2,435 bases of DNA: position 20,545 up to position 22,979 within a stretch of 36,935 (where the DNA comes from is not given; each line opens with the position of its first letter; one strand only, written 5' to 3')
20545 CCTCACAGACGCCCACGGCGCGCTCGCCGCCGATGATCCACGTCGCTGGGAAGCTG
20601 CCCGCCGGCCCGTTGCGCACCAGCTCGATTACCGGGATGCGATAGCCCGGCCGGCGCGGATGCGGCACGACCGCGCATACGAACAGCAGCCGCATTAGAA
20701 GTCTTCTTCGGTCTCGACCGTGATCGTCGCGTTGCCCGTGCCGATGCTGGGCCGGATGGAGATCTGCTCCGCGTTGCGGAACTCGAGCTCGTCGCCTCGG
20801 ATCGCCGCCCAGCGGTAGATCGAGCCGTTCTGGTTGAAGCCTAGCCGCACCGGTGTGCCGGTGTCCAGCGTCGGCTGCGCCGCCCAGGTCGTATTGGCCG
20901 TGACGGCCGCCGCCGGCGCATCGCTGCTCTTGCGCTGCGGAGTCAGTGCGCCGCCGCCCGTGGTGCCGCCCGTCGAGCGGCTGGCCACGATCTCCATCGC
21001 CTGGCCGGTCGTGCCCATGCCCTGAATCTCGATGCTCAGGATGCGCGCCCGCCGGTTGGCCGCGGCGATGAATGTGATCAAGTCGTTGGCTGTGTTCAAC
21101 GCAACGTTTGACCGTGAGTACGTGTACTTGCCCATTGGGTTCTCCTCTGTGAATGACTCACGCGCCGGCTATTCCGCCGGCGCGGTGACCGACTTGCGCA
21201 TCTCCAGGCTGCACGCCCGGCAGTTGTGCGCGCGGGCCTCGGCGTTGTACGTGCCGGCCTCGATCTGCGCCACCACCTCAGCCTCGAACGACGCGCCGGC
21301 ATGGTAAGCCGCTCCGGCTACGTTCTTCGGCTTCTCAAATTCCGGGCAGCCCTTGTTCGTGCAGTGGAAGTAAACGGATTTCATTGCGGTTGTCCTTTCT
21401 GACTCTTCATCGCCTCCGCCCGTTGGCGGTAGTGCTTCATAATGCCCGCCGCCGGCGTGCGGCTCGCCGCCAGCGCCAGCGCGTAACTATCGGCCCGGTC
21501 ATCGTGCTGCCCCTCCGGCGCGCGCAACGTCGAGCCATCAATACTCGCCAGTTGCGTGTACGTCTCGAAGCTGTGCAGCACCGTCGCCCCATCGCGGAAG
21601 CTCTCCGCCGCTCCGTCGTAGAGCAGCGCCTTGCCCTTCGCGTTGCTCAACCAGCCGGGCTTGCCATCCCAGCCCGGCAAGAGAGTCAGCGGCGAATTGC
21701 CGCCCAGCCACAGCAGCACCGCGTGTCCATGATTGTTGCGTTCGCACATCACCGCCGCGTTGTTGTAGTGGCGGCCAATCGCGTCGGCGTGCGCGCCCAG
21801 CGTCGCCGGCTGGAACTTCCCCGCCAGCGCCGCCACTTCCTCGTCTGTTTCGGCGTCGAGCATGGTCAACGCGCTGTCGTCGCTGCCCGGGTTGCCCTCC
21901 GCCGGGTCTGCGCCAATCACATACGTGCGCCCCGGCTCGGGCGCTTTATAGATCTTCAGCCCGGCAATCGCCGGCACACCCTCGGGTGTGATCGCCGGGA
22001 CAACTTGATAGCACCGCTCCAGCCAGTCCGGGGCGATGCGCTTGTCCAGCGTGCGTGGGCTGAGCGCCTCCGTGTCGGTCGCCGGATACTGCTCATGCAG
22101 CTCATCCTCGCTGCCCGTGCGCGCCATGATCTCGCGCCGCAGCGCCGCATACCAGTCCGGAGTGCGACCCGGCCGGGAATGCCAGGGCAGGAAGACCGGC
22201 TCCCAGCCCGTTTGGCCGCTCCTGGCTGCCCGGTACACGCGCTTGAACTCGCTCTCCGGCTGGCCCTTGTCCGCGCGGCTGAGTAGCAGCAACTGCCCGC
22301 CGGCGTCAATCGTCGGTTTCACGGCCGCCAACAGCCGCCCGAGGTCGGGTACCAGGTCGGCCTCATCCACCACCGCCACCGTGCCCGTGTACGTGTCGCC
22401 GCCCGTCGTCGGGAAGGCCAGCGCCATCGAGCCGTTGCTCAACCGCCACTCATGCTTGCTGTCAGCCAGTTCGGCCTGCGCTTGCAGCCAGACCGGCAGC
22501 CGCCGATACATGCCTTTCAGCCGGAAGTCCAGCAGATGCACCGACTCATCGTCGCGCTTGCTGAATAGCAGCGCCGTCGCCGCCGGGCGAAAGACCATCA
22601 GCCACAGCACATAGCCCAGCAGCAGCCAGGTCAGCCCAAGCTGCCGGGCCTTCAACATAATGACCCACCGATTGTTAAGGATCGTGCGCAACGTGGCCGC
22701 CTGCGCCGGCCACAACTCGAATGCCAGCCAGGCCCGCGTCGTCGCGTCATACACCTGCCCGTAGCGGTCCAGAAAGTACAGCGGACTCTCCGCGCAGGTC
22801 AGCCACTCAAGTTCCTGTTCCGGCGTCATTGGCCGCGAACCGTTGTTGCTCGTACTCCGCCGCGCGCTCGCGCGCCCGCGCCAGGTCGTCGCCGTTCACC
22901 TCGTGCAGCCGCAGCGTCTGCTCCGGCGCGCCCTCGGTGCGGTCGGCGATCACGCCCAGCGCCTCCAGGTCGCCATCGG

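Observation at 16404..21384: Eight translationally coupled genes of unknown function between terminase and portal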

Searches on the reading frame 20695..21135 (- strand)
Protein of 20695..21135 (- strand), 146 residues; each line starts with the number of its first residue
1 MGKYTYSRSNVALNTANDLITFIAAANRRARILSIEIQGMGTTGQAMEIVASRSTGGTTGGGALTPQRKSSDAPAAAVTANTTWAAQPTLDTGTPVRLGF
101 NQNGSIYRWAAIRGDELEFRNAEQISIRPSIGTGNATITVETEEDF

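Call 3: search_protein_families(library=pfam, proteins=[window:20695-21135:-], max_evalue=0.1)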
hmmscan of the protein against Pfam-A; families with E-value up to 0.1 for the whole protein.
window:20695-21135:- (146 aa): 0 families

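Call 4: search_protein_families(library=phrogs, proteins=[window:20695-21135:-], max_evalue=0.1)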
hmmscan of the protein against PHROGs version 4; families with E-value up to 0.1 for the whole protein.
window:20695-21135:- (146 aa): 0 families

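Call 7: search_protein_families(library=ncbifam, proteins=[window:20695-21135:-], max_evalue=0.1)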
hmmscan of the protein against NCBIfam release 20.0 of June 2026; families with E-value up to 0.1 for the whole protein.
window:20695-21135:- (146 aa): 0 families

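Call 31: find_related_loci(query=window:20695-21135:-, collection=viral_contigs, flank=10000)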
Query window:20695-21135:- (146 aa) in viral_contigs; peptide patterns used: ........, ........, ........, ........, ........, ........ (x = any residue, [..] = any of these).
3 stretches matched a pattern, but none encodes a relative of the query by tblastn (E <= 1e-3).

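Call 61: find_homologous_proteins(query=window:20695-21135:-, max_evalue=0.001)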
Query window:20695-21135:- (146 aa): 59 proteins with E <= 0.001 among 421 candidates.
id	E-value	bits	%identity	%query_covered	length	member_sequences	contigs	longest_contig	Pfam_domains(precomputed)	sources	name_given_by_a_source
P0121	4.7e-87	307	100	100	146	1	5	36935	-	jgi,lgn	jgi:hypothetical protein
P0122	3.7e-48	181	64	100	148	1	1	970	-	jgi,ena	-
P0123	4.5e-46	174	60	98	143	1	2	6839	-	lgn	-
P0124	2.5e-42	162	56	99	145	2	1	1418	-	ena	-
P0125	1.2e-40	156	57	99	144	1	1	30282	-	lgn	-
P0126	1.3e-40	156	58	99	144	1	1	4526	-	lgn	-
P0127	2.1e-40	156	57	99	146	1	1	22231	-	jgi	jgi:hypothetical protein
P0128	4.1e-40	155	56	99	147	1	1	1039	-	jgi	jgi:hypothetical protein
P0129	2.0e-39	152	54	98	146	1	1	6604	-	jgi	jgi:hypothetical protein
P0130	6.0e-39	151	54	99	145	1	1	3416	-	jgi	jgi:hypothetical protein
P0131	9.7e-39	150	58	99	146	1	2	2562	-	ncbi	-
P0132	1.0e-38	150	54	98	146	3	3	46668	-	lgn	-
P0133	2.1e-38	149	56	99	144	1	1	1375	-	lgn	-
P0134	3.8e-38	148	54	96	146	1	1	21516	-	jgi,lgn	-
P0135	4.1e-38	148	55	99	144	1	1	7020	-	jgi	jgi:hypothetical protein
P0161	4.7e-27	112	46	97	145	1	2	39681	-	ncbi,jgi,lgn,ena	-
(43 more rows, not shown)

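Call 62: find_encoding_contigs(protein=P0161, flank=10000, max_places=1)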
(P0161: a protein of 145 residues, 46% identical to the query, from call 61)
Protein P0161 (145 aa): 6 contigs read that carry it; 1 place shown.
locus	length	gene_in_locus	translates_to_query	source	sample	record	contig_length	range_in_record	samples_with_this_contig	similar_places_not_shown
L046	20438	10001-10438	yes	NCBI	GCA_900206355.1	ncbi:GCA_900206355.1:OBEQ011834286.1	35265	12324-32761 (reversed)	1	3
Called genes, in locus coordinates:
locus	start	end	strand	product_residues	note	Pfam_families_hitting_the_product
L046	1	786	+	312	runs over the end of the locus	PF18906:Phage_tube_2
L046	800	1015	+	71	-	-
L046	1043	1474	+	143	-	-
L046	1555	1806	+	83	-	-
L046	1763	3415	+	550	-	-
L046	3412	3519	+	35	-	-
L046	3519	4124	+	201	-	PF09343:DUF2460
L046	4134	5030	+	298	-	PF09356:Phage_BR0599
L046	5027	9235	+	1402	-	PF13550:Phage-tail_3 (faint)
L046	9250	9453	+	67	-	-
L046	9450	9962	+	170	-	-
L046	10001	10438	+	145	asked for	-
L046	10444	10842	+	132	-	-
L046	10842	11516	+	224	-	-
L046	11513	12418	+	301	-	-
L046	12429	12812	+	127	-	-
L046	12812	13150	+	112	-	-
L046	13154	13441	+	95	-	-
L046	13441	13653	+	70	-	-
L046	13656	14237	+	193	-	-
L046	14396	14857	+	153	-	PF04002:RadC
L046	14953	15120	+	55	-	-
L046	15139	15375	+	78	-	-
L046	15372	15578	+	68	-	-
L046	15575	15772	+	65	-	-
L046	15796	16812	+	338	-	PF06067:DUF932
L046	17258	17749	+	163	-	-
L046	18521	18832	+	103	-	PF00550:PP-binding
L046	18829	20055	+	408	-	PF00109:ketoacyl-synt, PF02801:Ketoacyl-synt_C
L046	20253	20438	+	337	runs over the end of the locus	PF00109:ketoacyl-synt, PF02801:Ketoacyl-synt_C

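Call 63: find_encoding_contigs(protein=P0125, flank=10000, max_places=1)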
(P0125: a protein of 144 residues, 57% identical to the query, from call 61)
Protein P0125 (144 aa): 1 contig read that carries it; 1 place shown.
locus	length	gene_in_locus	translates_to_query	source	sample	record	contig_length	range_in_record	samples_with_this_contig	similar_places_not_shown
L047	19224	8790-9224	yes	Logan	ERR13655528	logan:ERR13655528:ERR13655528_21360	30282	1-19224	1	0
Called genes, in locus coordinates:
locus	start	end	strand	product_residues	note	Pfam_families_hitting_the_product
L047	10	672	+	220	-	-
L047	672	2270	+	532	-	PF03237:Terminase_6N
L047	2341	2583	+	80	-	-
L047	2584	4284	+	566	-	-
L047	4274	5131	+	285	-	PF04233:Phage_Mu_F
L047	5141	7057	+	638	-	-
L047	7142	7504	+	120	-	PF09956:Phage_cement_2 (weak)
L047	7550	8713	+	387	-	PF25209:Phage_capsid_4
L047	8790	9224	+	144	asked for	-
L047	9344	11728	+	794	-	-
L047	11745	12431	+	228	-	-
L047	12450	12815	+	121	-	-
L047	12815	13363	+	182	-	PF04883:HK97-gp10_like (weak), PF05069:Phage_tail_S (weak)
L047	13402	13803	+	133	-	PF11367:Tail_completion_gp17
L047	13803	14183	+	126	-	-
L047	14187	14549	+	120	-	-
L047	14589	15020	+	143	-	PF16461:Phage_TTP_12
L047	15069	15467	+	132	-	PF06222:Phage_TAC_1 (weak)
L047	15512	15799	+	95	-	PF06223:Phage_tail_T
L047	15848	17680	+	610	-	-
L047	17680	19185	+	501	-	-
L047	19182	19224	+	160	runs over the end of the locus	-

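Call 70: search_protein_families(library=pfam, alignment_id=A2, max_evalue=0.1)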
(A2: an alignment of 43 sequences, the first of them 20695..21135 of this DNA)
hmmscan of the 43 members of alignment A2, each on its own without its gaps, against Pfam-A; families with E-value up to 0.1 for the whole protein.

A. member 1, window:20695-21135:- (146 aa): 0 families

B. families by the number of members that match (of 43 scanned): 4 families
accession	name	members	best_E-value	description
PF08887.16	GAD-like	3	0.016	GAD-like domain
PF25706.1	HCMV_UL116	1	0.01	Human cytomegalovirus UL116 protein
PF24300.1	KWL1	1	0.013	Kiwellin-1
PF06070.16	Herpes_UL32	1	0.079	Herpesvirus large structural phosphoprotein UL32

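Call 72: predict_structure(alignment_id=A2)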
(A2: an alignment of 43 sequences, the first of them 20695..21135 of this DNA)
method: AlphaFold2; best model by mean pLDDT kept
length: 146 residues; sequences in the alignment: 43
mean_pLDDT: 92.1   pTM: 0.86
mean pLDDT of the five models: 92.1, 88.3, 87.8, 87.2, 86.7
residues with pLDDT >= 90: 117; 70-90: 29; 50-70: 0; < 50: 0
segments of 3 or more residues with pLDDT < 50: none
pLDDT, mean of each block of 10 residues (from residue 1): 95 92 94 96 91 89 90 93 91 87 93 92 94 94 91
secondary structure, 60 per line:
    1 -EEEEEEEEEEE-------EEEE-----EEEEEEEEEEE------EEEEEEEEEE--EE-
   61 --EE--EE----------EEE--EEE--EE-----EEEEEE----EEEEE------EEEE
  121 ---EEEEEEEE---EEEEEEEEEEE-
elements in order: E2-12 E20-23 E29-39 E46-55 E79-81 E84-86 E96-101 E106-110 E117-120 E124-131 E135-145

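Call 74: fold_search(model_id=the predicted structure, library=pdb)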
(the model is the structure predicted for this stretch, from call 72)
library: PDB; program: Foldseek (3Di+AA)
matches with E <= 10: 1664; with E <= 0.001: 1
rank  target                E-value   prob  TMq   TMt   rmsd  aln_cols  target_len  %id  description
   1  6aj0_B                6.2e-04  0.99  0.41  0.30   9.7       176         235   12  The structure of Enterovirus D68 mature virion (released 2018-11-07)
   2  6f2s_I                1.4e-03  0.84  0.29  0.23  16.4       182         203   10  CryoEM structure of Ageratum Yellow Vein virus (AYVV) (released 2018-06-27)
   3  8b9f_B                2.2e-03  0.97  0.40  0.32  10.8       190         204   12  Structure of Echovirus 11 complexed with DAF (CD55) calculated from symmetry expansion (released 2022-12-07)
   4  6f2s_H                2.2e-03  0.75  0.28  0.21  15.9       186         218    9  CryoEM structure of Ageratum Yellow Vein virus (AYVV) (released 2018-06-27)
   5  5ehd_J                2.3e-03  0.98  0.37  0.48  12.2       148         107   11  Crystal structure of human nucleophosmin-core in complex with cytochrome c (released 2016-11-09)
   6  7vrn_L                2.6e-03  0.21  0.19  0.09  22.3       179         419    8  Structure of infectious bursal disease virus Gt strain (released 2022-03-30)
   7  9gg2_A                2.7e-03  0.38  0.23  0.10  18.7       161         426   12  Structure of IPNV L5 capsid (released 2025-01-08)
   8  8axx_B                2.9e-03  0.93  0.38  0.27  11.5       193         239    8  Expanded Coxsackievirus A9 after treatment with endosomal ionic buffer (released 2022-10-19)
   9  4fsj_B                2.9e-03  0.87  0.32  0.19  11.2       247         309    9  Crystal structure of the virus like particle of Flock House virus (released 2012-08-01)
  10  6la3_B                3.3e-03  0.94  0.39  0.26  11.8       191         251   12  Cryo-EM structure of full echovirus 11 particle at pH 7.4 (released 2020-10-07)
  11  4fts_B                3.3e-03  0.77  0.29  0.17  11.2       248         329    9  Crystal structure of the N363T mutant of the Flock House virus capsid (released 2012-08-01)
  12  3k51_A                3.3e-03  0.51  0.26  0.27  14.2       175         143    9  Crystal Structure of DcR3-TL1A complex (released 2010-10-13)
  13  7r1m_B                3.5e-03  0.94  0.40  0.39  12.7       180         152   10  Crystal structure of ExsFA, a Bacillus cereus spore exosporium protein (released 2023-02-15)
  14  4fte_B                3.5e-03  0.91  0.34  0.19  10.5       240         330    8  Crystal structure of the D75N mutant capsid of Flock House virus (released 2012-08-01)
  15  7c9x_A                3.7e-03  0.38  0.26  0.16  17.5       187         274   13  Echovirus 3 F-particle (released 2020-08-12)
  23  7dou_4                4.6e-03  0.80  0.30  0.34   9.2       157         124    7  Trimeric cement protein structure of Helicobacter pylori bacteriophage KHP40 (released 2021-10-27)
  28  8ke9_A                5.2e-03  0.69  0.31  0.24  11.0       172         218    8  The CBD domain of cyanophage A-1(L) short tail fiber (released 2024-04-10)
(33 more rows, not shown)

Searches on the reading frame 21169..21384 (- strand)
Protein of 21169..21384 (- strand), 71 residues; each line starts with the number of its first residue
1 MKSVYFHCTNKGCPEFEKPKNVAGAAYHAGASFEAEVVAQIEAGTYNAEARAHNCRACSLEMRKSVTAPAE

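Call 3: search_protein_families(library=pfam, proteins=[window:21169-21384:-], max_evalue=0.1)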
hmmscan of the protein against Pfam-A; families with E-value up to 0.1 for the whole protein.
window:21169-21384:- (71 aa): 1 family
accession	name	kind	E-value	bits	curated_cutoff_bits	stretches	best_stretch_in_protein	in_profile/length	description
PF07699.19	Ephrin_rec_like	-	0.027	14.7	23.1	1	43-64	16-37/48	Tyrosine-protein kinase ephrin type A/B receptor-like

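Call 4: search_protein_families(library=phrogs, proteins=[window:21169-21384:-], max_evalue=0.1)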
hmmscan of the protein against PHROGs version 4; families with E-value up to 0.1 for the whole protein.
window:21169-21384:- (71 aa): 0 families

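Call 7: search_protein_families(library=ncbifam, proteins=[window:21169-21384:-], max_evalue=0.1)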
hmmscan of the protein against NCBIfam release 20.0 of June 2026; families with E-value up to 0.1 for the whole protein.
window:21169-21384:- (71 aa): 0 families

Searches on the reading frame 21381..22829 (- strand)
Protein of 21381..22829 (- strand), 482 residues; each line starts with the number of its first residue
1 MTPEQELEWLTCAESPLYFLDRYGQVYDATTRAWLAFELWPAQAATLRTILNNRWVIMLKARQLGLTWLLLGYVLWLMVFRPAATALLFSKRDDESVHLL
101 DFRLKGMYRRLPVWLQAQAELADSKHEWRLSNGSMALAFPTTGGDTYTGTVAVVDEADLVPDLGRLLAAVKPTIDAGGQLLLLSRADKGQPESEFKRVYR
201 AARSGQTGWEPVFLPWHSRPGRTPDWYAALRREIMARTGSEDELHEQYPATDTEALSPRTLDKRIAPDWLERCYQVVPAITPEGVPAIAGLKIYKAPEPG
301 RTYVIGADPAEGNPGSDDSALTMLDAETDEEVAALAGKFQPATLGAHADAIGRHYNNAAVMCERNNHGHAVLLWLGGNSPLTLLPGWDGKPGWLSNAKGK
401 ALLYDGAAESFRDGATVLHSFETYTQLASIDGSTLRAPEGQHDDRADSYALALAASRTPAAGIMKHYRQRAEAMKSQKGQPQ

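Call 3: search_protein_families(library=pfam, proteins=[window:21381-22829:-], max_evalue=0.1)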
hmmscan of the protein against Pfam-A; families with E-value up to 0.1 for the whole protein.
window:21381-22829:- (482 aa): 1 family
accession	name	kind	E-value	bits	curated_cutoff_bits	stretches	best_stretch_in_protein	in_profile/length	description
PF17289.8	Terminase_6C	-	0.0014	19.1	22.6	1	305-454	1-153/155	Terminase RNaseH-like domain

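Call 4: search_protein_families(library=phrogs, proteins=[window:21381-22829:-], max_evalue=0.1)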
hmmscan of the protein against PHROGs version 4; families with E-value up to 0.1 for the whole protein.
window:21381-22829:- (482 aa): 9 families
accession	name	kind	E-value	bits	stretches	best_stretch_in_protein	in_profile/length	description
phrog_2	-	head and packaging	1.6e-25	91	1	35-460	262-596/807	terminase large subunit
phrog_5989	-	head and packaging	1.7e-18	67.8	1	2-138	107-239/347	terminase large subunit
phrog_38407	-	unknown function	4e-14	53.4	1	291-452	170-344/370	-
phrog_24361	-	head and packaging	3.6e-07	31.1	1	337-373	6-42/162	terminase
phrog_26724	-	unknown function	2.2e-05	25.1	1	35-133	31-127/192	-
phrog_36964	-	head and packaging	8.4e-05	21.8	1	210-333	593-702/890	terminase large subunit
phrog_32359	-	head and packaging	9.1e-05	23.2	1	12-125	67-177/210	terminase large subunit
phrog_5871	-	lysis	0.027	15.3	1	20-98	7-77/103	holin/anti-holin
phrog_23179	-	unknown function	0.064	14.3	0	5-55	17-67/114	-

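Call 9: find_related_loci(query=window:21381-22829:-, collection=viral_contigs, flank=10000)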
Query window:21381-22829:- (482 aa) in viral_contigs; peptide patterns used: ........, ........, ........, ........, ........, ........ (x = any residue, [..] = any of these).
29 stretches matched a pattern; 12 encode a relative of the query (tblastn E <= 1e-3); 12 distinct loci.
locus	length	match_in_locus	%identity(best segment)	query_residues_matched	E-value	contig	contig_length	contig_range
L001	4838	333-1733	69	1-463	0e+0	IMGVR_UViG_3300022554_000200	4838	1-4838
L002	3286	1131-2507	65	4-459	0e+0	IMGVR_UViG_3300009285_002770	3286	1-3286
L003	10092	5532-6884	65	1-449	0e+0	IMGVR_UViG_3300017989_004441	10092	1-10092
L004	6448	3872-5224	66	8-455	0e+0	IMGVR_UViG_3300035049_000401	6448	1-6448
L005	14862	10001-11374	63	2-457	0e+0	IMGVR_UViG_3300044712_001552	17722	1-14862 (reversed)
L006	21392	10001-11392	61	1-462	0e+0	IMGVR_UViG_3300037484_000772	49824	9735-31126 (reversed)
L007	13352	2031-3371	65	8-455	0e+0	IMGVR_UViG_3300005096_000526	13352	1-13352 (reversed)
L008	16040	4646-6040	58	4-459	5e-176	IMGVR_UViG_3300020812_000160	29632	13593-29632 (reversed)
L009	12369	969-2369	57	4-462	3e-174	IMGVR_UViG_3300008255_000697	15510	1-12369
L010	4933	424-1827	56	5-470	5e-177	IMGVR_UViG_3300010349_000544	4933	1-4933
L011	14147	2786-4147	57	1-452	2e-171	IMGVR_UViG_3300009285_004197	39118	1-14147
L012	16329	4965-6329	55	4-452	5e-164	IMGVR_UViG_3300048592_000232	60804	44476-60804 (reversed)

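Call 66: search_protein_families(library=phrogs, proteins=[L001:1736-3745:+, L003:7067-8881:+, L005:11453-12874:+, L006:11392-14253:+, L007:3460-4926:+, L008:6058-8256:+, L009:2407-3969:+, L010:1834-3354:+, L011:4527-6773:+, L012:6380-7822:+], max_evalue=0.00001)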
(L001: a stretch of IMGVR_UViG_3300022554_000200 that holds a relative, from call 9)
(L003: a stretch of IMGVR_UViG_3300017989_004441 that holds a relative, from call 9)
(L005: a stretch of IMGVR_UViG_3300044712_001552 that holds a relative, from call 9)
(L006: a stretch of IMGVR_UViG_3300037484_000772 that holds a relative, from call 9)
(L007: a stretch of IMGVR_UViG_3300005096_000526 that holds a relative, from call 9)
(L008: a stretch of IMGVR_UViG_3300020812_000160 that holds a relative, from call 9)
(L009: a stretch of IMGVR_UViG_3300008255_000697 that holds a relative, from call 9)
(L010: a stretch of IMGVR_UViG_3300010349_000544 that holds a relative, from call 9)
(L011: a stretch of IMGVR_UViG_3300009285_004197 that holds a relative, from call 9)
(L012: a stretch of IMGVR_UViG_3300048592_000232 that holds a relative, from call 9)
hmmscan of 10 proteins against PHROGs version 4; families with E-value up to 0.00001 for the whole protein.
L001:1736-3745:+ (669 aa): 6 families
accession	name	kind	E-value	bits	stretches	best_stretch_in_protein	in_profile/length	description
phrog_2662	-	head and packaging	1.8e-73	249.3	1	39-617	58-652/717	portal protein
phrog_12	-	head and packaging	4e-55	189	1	36-588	81-614/646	portal protein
phrog_5929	-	head and packaging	6.1e-20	72.5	1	205-396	6-194/228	portal protein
phrog_2468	-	head and packaging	4e-13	50.5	1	436-611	32-206/303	head morphogenesis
phrog_2271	-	head and packaging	3.1e-12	46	1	48-395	52-392/859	portal protein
phrog_21454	-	unknown function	8.8e-06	26.1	0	232-393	11-167/320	-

L003:7067-8881:+ (604 aa): 1 family
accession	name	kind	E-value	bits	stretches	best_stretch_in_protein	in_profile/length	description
phrog_10963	-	head and packaging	3.1e-45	155.8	1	87-566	35-460/503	portal protein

L005:11453-12874:+ (473 aa): 1 family
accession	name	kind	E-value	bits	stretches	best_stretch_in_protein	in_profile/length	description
phrog_113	-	head and packaging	6.7e-37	128.2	1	7-468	36-487/1272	portal protein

L006:11392-14253:+ (953 aa): 2 families
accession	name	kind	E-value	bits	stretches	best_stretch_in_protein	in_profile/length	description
phrog_2662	-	head and packaging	3.2e-26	93.1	1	37-391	55-417/717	portal protein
phrog_12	-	head and packaging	3.2e-22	80.3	1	52-395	96-436/646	portal protein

L007:3460-4926:+ (488 aa): 1 family
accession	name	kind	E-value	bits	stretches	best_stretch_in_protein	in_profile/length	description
phrog_10963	-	head and packaging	6.9e-23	82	2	204-365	234-398/503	portal protein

L008:6058-8256:+ (732 aa): 8 families
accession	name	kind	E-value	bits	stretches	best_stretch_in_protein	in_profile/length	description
phrog_2662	-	head and packaging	2.2e-63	215.9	1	36-731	35-712/717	portal protein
phrog_12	-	head and packaging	9.9e-47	161.3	1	11-364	51-381/646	portal protein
phrog_2468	-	head and packaging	4.1e-31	109.6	1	479-731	44-276/303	head morphogenesis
phrog_3517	-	head and packaging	2.7e-13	51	1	622-730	226-331/371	head morphogenesis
phrog_859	-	head and packaging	2.5e-11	43.8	1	576-729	155-291/807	portal protein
phrog_6577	-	unknown function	4e-08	33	1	562-725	100-227/1066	-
phrog_5929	-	head and packaging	2.1e-07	31.5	1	217-365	3-149/228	portal protein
phrog_595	-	head and packaging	1.3e-06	29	1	571-731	180-301/513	head maturation protease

L009:2407-3969:+ (520 aa): 0 families

L010:1834-3354:+ (506 aa): 1 family
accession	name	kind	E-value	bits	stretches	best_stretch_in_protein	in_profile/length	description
phrog_146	-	head and packaging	1.9e-51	176.6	1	33-446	42-439/587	portal protein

L011:4527-6773:+ (748 aa): 2 families
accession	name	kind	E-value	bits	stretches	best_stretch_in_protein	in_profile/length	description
phrog_156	-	head and packaging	5.4e-10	39.3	1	308-604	368-660/681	portal protein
phrog_64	-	head and packaging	6.6e-10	39.1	1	213-497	257-499/547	portal protein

L012:6380-7822:+ (480 aa): 1 family
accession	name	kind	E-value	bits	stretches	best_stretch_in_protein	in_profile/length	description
phrog_146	-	head and packaging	5.7e-51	175.1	1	13-465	30-467/587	portal protein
